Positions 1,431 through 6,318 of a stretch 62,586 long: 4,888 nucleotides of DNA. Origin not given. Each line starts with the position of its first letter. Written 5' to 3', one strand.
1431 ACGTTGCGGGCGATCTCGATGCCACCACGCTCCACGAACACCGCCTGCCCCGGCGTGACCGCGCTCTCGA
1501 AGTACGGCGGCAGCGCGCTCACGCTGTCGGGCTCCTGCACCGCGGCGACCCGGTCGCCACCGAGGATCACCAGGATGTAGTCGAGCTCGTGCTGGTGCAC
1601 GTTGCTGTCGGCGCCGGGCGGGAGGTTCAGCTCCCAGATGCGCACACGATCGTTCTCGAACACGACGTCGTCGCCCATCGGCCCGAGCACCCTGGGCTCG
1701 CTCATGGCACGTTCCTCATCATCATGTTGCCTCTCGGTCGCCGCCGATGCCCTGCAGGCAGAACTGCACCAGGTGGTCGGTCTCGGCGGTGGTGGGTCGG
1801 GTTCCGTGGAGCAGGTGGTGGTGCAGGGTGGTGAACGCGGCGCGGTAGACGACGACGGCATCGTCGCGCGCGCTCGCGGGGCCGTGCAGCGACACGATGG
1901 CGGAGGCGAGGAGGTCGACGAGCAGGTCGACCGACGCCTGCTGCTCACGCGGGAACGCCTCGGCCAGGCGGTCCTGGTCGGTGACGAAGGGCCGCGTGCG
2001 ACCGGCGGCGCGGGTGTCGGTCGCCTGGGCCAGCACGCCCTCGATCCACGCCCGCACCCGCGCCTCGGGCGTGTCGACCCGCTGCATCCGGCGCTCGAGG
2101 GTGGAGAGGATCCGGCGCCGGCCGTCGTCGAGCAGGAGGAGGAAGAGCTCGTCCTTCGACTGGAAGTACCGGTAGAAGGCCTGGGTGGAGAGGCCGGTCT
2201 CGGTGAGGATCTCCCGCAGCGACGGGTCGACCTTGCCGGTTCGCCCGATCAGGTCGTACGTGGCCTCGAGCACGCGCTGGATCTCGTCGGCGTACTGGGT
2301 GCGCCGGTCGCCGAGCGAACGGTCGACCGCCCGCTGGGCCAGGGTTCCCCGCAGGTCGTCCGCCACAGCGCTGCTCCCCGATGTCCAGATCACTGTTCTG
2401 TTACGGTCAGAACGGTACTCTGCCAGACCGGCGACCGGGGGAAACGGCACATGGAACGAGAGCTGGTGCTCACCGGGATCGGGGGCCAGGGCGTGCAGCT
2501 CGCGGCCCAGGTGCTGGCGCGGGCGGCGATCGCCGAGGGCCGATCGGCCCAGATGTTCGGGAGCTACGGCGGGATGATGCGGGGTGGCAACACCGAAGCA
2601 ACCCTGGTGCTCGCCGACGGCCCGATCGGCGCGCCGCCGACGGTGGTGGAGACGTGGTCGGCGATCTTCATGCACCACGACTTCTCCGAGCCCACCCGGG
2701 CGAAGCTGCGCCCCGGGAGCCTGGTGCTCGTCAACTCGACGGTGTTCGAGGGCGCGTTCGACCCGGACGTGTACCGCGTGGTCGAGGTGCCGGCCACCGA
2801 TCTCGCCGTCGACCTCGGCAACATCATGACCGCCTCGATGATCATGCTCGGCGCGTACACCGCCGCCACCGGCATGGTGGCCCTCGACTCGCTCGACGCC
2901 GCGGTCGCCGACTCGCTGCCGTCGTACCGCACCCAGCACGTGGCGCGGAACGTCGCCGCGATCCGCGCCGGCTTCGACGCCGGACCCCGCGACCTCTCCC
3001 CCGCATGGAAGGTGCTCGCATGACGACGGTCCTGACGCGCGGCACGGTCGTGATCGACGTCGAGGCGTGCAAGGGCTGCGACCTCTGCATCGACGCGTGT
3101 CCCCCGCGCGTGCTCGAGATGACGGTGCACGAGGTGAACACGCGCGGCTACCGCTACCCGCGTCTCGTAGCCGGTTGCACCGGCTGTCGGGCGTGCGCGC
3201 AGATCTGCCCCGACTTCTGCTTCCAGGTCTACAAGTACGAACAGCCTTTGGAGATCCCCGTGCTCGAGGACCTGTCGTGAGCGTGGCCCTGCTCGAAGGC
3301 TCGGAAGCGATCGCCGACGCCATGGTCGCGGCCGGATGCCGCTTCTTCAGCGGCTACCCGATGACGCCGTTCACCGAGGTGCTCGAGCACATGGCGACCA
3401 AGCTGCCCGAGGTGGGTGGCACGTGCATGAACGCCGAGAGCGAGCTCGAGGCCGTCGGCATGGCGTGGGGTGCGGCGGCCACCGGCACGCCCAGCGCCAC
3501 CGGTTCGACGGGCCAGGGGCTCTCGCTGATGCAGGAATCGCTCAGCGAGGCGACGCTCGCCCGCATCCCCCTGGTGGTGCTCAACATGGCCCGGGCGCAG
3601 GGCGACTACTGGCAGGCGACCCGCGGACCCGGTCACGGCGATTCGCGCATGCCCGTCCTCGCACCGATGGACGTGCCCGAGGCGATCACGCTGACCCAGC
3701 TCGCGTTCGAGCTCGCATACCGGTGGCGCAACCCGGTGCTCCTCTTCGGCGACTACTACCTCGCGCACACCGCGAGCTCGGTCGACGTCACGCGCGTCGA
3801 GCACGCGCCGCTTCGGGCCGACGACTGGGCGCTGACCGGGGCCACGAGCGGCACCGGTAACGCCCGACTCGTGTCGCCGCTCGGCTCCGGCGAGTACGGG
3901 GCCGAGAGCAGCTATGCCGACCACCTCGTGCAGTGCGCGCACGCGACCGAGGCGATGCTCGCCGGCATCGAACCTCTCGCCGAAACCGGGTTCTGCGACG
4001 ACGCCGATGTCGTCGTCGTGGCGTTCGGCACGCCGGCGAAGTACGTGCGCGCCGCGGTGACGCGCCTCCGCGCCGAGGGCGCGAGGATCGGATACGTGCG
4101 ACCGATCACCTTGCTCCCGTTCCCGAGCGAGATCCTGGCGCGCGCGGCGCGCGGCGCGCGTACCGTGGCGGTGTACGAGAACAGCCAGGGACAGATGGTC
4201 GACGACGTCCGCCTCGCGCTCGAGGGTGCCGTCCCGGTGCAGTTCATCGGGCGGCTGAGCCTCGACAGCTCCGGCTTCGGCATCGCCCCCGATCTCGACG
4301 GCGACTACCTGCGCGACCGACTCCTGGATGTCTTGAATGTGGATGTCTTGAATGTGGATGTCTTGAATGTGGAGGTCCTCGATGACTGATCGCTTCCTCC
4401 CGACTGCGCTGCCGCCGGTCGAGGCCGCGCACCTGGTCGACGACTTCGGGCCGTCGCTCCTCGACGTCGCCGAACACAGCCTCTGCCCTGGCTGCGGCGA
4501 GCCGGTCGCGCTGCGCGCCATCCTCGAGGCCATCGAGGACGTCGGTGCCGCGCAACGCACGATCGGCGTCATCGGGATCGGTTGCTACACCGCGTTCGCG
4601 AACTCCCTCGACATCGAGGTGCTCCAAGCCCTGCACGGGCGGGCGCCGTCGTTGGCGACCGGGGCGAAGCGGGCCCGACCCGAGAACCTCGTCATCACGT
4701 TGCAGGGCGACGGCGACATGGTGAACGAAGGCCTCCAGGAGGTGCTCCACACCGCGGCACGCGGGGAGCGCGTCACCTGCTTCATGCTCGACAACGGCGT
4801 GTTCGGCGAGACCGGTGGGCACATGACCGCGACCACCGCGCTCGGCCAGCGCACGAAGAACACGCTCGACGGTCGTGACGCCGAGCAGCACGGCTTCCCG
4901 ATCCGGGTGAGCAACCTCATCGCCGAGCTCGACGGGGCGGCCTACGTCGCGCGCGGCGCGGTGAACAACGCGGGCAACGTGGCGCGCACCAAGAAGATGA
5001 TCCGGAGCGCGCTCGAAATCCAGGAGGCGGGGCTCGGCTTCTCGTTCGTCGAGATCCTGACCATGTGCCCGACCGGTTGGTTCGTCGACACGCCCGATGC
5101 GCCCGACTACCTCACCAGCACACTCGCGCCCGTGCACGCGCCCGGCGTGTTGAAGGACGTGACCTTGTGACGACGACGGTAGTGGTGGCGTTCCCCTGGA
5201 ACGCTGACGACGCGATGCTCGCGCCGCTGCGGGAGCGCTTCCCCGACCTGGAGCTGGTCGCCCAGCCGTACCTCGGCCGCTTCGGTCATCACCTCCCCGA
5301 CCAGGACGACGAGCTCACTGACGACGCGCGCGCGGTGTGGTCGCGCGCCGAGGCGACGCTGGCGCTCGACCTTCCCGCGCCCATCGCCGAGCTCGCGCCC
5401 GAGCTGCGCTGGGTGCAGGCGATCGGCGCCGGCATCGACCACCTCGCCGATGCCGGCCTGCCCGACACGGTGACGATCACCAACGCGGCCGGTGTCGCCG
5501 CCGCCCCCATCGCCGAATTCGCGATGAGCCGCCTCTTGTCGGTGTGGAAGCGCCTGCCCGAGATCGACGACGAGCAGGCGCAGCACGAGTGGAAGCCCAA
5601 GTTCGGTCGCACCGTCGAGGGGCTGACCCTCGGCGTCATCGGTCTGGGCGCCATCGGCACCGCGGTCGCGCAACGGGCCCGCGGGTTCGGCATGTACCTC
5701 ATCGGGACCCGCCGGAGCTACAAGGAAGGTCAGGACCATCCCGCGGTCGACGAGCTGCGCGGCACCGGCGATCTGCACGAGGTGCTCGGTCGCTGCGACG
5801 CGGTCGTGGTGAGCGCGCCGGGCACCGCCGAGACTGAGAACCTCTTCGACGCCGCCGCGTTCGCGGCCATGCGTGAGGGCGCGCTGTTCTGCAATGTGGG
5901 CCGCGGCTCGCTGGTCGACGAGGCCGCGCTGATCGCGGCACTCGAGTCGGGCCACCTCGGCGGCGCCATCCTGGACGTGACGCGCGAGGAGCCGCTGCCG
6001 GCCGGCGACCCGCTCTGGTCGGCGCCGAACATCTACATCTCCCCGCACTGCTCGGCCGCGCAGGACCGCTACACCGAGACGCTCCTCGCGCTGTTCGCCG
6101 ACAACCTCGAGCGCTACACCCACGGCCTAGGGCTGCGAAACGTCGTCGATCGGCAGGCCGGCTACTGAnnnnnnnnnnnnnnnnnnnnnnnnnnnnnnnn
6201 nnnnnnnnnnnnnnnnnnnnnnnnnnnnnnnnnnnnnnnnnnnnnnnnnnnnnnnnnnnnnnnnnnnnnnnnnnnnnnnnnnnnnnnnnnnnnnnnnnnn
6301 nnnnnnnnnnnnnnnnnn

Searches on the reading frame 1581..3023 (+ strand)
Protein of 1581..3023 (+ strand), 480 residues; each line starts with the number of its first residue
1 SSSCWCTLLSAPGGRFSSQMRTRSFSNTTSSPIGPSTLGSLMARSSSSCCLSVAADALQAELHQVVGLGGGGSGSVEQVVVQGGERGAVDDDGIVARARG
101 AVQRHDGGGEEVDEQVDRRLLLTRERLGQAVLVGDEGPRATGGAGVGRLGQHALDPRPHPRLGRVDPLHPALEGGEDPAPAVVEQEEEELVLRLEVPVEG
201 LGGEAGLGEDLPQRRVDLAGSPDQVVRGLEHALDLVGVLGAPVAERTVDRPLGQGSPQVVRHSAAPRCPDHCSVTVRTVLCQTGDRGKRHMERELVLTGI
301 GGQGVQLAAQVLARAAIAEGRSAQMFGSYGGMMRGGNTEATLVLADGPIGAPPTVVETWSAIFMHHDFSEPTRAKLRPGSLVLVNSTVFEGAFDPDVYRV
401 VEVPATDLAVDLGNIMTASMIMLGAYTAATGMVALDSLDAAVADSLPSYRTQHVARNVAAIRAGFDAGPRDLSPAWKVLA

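Call 64: search_protein_families(library=pfam, proteins=[window:1581-3023:+], max_evalue=0.00001)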
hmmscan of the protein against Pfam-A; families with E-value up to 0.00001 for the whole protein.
window:1581-3023:+ (480 aa): 1 family
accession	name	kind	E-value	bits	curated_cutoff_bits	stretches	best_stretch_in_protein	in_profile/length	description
PF01558.24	POR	-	2.8e-29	102.9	27.4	1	301-466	1-173/173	Pyruvate ferredoxin/flavodoxin oxidoreductase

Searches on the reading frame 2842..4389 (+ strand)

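Call 64: search_protein_families(library=pfam, proteins=[window:2842-4389:+], max_evalue=0.00001)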
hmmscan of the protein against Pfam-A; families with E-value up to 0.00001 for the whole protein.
window:2842-4389:+ (515 aa): 3 families
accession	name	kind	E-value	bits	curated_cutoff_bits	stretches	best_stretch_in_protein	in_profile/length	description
PF01855.24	POR_N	-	2.7e-33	116.1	27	1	160-369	2-219/231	Pyruvate flavodoxin/ferredoxin oxidoreductase, thiamine diP-bdg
PF17147.9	PFOR_II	-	4e-19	69.3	27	1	388-472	1-92/102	Pyruvate:ferredoxin oxidoreductase core domain II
PF02776.23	TPP_enzyme_N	-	1.2e-07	31.9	26.8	1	152-253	2-102/119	Thiamine pyrophosphate enzyme, N-terminal TPP binding domain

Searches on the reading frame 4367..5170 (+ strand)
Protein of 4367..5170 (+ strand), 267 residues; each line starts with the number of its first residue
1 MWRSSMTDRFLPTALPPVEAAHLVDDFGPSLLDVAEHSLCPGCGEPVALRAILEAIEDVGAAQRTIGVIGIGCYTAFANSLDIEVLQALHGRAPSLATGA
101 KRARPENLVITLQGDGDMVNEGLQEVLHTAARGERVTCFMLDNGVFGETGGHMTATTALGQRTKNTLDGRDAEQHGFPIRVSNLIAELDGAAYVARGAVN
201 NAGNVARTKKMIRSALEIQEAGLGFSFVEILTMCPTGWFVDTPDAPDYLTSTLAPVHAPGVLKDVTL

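Call 64: search_protein_families(library=pfam, proteins=[window:4367-5170:+], max_evalue=0.00001)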
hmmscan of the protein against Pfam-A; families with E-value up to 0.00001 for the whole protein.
window:4367-5170:+ (267 aa): 1 family
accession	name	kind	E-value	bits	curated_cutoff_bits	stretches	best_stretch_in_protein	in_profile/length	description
PF02775.26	TPP_enzyme_C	-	5.6e-15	55.9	21.9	1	84-229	24-150/151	Thiamine pyrophosphate enzyme, C-terminal TPP binding domain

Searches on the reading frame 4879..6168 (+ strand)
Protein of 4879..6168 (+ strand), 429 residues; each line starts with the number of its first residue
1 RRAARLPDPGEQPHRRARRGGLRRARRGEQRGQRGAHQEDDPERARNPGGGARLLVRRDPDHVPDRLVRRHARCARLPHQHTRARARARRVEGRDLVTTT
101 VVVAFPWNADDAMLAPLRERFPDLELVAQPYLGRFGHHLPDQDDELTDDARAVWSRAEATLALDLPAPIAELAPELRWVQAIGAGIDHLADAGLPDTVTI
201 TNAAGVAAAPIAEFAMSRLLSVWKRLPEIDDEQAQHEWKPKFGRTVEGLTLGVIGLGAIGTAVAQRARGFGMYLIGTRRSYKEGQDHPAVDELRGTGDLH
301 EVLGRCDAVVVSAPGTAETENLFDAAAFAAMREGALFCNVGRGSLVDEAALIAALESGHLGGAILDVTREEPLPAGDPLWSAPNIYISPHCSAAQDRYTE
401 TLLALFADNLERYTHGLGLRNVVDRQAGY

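Call 64: search_protein_families(library=pfam, proteins=[window:4879-6168:+], max_evalue=0.00001)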
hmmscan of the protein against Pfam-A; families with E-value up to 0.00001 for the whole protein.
window:4879-6168:+ (429 aa): 1 family
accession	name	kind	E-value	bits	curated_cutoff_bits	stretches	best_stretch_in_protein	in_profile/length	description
PF02826.25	2-Hacid_dh_C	-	1.5e-53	181.2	25.1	1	218-392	3-178/178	D-isomer specific 2-hydroxyacid dehydrogenase, NAD binding domain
